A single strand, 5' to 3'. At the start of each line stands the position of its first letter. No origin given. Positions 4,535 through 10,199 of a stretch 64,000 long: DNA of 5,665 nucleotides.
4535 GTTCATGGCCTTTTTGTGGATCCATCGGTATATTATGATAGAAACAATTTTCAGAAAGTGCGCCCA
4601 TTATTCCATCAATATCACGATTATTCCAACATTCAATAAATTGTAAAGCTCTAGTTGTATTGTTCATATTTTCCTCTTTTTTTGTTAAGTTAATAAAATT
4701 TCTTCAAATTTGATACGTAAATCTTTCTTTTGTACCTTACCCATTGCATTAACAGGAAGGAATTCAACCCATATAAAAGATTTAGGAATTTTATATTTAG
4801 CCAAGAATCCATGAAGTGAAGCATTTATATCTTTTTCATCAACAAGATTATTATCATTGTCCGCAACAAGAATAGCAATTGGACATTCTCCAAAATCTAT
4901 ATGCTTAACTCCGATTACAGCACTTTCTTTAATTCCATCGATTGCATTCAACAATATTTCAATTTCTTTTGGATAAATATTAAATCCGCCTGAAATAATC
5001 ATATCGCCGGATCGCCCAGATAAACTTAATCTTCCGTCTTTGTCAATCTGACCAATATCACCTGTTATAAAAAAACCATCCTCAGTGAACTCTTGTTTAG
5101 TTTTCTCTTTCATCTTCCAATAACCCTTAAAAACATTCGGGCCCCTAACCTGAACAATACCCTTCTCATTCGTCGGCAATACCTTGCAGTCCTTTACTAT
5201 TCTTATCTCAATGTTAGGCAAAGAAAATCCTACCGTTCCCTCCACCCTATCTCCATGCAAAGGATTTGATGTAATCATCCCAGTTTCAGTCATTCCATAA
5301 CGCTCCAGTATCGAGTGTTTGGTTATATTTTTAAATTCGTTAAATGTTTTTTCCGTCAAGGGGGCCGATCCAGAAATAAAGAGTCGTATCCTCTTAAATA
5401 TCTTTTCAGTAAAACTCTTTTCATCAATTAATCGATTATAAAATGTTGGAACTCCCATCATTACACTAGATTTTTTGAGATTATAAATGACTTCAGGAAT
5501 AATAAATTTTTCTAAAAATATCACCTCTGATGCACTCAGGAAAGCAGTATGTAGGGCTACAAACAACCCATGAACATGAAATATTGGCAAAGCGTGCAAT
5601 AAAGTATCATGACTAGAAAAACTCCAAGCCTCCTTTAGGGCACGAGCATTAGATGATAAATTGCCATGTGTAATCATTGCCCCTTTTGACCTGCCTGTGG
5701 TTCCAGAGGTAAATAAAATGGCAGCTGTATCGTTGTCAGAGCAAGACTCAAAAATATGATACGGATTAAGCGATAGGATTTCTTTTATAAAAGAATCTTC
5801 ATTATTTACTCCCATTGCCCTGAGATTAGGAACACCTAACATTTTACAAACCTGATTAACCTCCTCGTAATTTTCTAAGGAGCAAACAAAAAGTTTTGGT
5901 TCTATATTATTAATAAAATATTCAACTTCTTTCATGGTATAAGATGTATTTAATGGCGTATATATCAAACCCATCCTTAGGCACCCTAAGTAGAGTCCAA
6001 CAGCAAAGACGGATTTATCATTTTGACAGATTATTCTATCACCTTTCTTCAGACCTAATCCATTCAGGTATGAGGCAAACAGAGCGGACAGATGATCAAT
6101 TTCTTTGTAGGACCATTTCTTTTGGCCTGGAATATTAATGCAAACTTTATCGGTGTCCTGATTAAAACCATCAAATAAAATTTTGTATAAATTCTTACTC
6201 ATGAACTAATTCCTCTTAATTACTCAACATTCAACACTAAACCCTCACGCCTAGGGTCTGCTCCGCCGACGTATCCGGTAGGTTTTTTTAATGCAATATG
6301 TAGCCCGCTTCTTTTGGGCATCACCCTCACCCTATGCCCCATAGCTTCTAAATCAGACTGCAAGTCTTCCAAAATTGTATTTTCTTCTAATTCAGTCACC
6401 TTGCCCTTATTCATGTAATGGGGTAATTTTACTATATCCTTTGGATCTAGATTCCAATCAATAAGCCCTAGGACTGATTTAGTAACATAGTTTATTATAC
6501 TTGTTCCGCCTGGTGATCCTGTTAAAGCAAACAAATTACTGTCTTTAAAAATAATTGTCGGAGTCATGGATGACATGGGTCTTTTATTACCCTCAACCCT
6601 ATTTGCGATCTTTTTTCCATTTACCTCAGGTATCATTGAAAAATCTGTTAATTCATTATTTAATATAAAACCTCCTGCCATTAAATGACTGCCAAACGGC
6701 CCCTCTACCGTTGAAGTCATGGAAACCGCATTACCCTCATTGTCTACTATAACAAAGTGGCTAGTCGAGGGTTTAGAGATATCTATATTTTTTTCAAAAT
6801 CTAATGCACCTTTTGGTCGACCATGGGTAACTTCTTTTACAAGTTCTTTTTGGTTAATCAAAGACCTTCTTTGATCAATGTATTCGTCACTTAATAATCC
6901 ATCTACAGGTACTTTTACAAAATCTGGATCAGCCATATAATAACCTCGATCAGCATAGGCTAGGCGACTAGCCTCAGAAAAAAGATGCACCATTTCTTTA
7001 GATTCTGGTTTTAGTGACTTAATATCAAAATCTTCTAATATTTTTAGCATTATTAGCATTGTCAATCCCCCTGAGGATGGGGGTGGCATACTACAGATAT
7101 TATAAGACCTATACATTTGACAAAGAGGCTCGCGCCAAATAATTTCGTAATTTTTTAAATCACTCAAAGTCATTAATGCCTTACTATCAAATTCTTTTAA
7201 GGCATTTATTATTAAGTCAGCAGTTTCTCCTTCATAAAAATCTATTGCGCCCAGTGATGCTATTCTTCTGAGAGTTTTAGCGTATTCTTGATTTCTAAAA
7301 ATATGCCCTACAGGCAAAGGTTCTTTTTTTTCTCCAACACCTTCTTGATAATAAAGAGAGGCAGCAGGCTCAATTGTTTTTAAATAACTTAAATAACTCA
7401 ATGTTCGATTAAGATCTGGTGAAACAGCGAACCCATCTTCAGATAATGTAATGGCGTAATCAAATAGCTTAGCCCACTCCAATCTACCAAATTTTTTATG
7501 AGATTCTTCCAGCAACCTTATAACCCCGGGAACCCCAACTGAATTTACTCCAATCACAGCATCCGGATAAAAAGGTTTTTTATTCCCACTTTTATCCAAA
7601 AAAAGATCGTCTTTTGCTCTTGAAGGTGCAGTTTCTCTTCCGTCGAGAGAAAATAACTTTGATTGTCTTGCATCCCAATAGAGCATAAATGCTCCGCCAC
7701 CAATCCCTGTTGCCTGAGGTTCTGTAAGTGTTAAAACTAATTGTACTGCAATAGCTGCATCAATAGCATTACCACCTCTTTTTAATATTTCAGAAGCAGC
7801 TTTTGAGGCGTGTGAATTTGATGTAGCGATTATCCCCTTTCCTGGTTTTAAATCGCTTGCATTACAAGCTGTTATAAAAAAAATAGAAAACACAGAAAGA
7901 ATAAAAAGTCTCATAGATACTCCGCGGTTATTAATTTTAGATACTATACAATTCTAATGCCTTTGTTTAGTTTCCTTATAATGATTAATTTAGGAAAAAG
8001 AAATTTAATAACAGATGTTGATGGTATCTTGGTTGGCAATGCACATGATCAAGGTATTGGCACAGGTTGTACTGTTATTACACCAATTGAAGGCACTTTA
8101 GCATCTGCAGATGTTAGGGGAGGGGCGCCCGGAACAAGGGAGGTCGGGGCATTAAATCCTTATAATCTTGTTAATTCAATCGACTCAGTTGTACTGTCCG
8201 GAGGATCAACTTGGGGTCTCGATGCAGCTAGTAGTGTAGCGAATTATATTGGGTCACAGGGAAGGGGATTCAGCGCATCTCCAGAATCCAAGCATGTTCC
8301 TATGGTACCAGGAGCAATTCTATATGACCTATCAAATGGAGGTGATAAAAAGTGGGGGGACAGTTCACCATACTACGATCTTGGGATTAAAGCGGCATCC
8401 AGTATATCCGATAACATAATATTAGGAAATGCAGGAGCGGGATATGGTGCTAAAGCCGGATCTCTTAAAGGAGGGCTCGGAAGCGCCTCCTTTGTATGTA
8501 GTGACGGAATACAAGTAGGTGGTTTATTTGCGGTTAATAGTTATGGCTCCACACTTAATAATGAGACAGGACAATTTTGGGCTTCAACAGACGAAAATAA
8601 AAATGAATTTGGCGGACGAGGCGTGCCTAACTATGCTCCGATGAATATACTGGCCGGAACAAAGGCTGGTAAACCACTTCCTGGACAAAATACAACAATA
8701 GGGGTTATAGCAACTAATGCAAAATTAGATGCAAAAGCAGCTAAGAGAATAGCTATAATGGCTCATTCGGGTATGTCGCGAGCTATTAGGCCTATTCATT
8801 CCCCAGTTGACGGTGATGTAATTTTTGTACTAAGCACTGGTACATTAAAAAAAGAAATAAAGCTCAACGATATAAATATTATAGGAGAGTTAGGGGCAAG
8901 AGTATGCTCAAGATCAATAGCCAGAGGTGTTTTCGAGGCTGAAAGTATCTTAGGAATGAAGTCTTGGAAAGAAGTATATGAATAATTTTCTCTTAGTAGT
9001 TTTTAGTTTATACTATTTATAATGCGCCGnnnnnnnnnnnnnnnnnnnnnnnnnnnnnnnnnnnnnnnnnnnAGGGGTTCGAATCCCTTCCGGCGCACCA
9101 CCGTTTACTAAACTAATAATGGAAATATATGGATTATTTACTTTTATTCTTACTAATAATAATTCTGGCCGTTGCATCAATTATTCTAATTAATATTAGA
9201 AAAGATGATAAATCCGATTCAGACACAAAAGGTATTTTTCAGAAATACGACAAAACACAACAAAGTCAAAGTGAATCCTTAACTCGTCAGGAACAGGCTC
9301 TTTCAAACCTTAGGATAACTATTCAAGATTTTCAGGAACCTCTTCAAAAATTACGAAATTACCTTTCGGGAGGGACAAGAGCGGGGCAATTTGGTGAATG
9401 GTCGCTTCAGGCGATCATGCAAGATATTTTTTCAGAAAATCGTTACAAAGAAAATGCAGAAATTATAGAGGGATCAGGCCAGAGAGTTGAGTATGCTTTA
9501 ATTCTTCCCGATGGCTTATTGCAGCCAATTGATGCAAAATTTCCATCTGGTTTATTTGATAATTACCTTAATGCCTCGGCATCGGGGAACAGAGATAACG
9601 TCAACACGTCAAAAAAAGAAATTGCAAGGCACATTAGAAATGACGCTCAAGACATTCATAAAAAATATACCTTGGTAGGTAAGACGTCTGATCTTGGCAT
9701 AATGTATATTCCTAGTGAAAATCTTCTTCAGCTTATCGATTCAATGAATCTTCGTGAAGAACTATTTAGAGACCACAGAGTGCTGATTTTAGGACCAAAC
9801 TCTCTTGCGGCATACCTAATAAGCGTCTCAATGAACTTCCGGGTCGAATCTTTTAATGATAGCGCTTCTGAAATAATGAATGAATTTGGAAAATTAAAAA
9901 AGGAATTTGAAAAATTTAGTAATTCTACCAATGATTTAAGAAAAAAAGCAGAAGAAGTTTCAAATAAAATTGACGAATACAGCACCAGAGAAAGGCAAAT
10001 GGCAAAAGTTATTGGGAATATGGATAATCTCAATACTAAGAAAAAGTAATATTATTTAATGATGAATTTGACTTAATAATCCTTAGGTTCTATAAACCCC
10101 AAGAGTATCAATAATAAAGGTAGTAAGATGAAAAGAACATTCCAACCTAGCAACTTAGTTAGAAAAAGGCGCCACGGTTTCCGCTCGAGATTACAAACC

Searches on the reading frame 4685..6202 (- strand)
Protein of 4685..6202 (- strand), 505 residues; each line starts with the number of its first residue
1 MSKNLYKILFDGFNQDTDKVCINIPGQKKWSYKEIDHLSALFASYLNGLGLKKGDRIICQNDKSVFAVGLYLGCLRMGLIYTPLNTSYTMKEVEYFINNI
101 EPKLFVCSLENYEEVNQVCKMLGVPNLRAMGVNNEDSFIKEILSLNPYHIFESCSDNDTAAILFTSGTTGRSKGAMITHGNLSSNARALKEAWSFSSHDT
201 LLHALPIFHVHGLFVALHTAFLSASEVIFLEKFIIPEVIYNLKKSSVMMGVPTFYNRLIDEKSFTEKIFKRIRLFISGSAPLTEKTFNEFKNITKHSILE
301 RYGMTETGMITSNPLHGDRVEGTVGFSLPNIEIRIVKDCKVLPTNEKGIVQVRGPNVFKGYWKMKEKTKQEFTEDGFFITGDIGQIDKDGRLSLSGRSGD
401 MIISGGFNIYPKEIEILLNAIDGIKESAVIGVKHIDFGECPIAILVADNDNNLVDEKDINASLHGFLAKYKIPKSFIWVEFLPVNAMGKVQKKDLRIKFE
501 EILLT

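Call 34: search_protein_families(library=pfam, proteins=[window:4685-6202:-], max_evalue=0.0001)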
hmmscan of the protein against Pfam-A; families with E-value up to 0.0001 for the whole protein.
window:4685-6202:- (505 aa): 2 families
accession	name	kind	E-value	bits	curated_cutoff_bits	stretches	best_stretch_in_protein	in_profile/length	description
PF00501.34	AMP-binding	-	8.4e-75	252.4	29.9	1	15-362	7-384/384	AMP-binding enzyme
PF13193.12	AMP-binding_C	-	1.2e-09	39.4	24.5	1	413-489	1-76/76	AMP-binding enzyme C-terminal domain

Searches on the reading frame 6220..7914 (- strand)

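Call 34: search_protein_families(library=pfam, proteins=[window:6220-7914:-], max_evalue=0.0001)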
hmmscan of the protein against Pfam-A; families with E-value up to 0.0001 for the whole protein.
window:6220-7914:- (564 aa): 1 family
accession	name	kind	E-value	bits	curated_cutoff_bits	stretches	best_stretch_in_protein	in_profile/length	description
PF01019.26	G_glu_transpept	-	2.3e-149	499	27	1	42-558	2-512/512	Gamma-glutamyltranspeptidase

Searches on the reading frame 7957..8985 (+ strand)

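Call 34: search_protein_families(library=pfam, proteins=[window:7957-8985:+], max_evalue=0.0001)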
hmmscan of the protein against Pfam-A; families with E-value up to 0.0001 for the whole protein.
window:7957-8985:+ (342 aa): 1 family
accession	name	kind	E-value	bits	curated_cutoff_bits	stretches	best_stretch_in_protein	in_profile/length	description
PF03576.19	Peptidase_S58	-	1.2e-49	169.9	23.9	1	16-335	1-303/307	Peptidase family S58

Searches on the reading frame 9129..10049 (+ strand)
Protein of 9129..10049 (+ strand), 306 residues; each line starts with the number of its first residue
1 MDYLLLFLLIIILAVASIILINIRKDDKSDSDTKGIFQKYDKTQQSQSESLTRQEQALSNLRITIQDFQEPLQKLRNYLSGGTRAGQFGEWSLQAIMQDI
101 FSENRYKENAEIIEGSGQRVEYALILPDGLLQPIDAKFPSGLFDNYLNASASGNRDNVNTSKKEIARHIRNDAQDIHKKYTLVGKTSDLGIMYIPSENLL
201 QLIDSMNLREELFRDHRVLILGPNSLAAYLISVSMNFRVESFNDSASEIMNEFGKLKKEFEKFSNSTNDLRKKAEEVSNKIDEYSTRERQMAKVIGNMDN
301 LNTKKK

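Call 34: search_protein_families(library=pfam, proteins=[window:9129-10049:+], max_evalue=0.0001)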
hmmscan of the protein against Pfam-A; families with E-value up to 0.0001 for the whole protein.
window:9129-10049:+ (306 aa): 1 family
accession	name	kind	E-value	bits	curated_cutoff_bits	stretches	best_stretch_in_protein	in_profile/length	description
PF02646.22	RmuC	-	6e-46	157.3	26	1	36-305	17-288/291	RmuC family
